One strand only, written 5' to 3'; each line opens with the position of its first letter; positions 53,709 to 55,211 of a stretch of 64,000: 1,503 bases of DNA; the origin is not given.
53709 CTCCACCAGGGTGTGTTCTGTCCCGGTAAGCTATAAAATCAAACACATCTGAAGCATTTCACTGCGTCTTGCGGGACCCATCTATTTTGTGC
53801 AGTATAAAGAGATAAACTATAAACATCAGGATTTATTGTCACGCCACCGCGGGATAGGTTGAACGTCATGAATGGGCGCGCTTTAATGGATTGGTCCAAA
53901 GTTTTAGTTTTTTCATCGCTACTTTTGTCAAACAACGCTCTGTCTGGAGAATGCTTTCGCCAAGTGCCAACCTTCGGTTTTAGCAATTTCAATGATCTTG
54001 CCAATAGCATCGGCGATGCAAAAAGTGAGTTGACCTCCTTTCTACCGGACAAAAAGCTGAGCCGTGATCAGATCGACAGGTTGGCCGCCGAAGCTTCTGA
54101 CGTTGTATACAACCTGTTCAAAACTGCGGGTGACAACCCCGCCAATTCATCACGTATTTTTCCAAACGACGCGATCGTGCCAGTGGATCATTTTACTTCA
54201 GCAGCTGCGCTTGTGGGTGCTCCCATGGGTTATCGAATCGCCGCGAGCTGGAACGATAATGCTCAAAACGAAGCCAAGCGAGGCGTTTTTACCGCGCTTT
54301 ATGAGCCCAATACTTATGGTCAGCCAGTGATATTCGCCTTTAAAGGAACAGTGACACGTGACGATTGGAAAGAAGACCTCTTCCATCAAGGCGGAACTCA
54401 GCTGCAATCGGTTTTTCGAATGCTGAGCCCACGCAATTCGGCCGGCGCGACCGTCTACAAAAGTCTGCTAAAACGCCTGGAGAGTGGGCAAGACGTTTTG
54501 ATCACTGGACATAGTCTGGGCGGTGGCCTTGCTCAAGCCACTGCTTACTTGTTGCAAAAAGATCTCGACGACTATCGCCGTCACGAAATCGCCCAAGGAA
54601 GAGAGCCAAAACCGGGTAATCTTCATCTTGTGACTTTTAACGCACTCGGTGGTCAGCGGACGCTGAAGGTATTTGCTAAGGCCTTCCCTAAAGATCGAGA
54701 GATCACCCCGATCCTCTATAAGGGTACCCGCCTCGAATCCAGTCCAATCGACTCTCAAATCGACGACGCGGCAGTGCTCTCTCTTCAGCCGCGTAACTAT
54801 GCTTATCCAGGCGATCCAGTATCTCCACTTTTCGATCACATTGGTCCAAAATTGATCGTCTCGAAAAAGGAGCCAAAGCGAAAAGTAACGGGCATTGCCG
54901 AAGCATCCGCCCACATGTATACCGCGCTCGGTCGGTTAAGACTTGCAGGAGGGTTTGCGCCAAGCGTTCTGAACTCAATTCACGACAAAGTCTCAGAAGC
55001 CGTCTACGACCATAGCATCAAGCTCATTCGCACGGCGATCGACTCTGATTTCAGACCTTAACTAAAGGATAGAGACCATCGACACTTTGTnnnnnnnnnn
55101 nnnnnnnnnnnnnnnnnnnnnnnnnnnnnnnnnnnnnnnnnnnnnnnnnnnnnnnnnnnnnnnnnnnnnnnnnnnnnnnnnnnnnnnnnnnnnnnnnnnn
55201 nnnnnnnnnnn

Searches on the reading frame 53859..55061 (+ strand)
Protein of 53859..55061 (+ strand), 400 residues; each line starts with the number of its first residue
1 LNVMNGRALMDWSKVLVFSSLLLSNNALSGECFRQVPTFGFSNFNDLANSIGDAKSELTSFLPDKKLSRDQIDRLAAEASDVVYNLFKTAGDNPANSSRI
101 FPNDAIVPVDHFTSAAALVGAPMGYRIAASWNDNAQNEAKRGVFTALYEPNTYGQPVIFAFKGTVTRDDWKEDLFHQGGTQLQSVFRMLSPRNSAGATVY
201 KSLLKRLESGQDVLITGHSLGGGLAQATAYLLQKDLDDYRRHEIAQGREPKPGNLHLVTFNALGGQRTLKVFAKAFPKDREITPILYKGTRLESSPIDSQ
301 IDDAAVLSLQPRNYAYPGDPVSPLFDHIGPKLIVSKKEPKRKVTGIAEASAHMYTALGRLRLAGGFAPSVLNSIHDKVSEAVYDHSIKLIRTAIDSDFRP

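Call 9: search_protein_families(library=pfam, proteins=[window:53859-55061:+], max_evalue=0.01)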
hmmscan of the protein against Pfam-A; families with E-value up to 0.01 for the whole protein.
window:53859-55061:+ (400 aa): 1 family
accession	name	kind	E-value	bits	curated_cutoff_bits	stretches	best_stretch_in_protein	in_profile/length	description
PF01764.32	Lipase_3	-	5e-07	30.1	22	1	159-236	2-88/140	Lipase (class 3)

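Call 62: find_homologous_proteins(query=window:53859-55061:+, max_evalue=1e-20)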
Query window:53859-55061:+ (400 aa): 4 proteins with E <= 1e-20 among 8000 candidates.
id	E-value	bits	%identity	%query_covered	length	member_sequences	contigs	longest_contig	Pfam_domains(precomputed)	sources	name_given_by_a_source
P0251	5.2e-241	818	100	91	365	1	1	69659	PF01764.32,PF26363.2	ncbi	ncbi:MAG: lipase family protein [Bdellovibrionia bacterium]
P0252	1.8e-171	589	70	99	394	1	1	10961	PF01764.32,PF26363.2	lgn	-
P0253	2.5e-110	388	55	100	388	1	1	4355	PF01764.32,PF26363.2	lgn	-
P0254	3.5e-38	150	36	77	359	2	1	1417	PF01764.32,PF26363.2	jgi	-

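Call 63: find_encoding_contigs(protein=P0252, flank=10000, max_places=3)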
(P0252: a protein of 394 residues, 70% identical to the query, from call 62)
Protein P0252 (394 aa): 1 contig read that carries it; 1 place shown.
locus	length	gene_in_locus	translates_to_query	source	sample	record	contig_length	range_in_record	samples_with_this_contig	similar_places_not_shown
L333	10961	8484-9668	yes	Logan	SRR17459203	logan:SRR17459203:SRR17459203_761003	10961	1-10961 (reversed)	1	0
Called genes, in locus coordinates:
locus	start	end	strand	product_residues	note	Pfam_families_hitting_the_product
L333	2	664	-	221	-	?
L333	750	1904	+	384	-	PF00005:ABC_tran, PF17912:OB_MalK, PF08402:TOBE_2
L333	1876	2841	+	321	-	PF00528:BPD_transp_1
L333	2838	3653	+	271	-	PF00528:BPD_transp_1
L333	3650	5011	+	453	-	PF01547:SBP_bac_1, PF13416:SBP_bac_8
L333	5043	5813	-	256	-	PF01966:HD (weak)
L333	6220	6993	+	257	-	PF00230:MIP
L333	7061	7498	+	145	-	PF10938:YfdX (faint)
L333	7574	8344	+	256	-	PF04343:DUF488, PF11160:Hva1_TUDOR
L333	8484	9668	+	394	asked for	PF26363:Phospholipase-like, PF01764:Lipase_3 (weak)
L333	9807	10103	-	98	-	-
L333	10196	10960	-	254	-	?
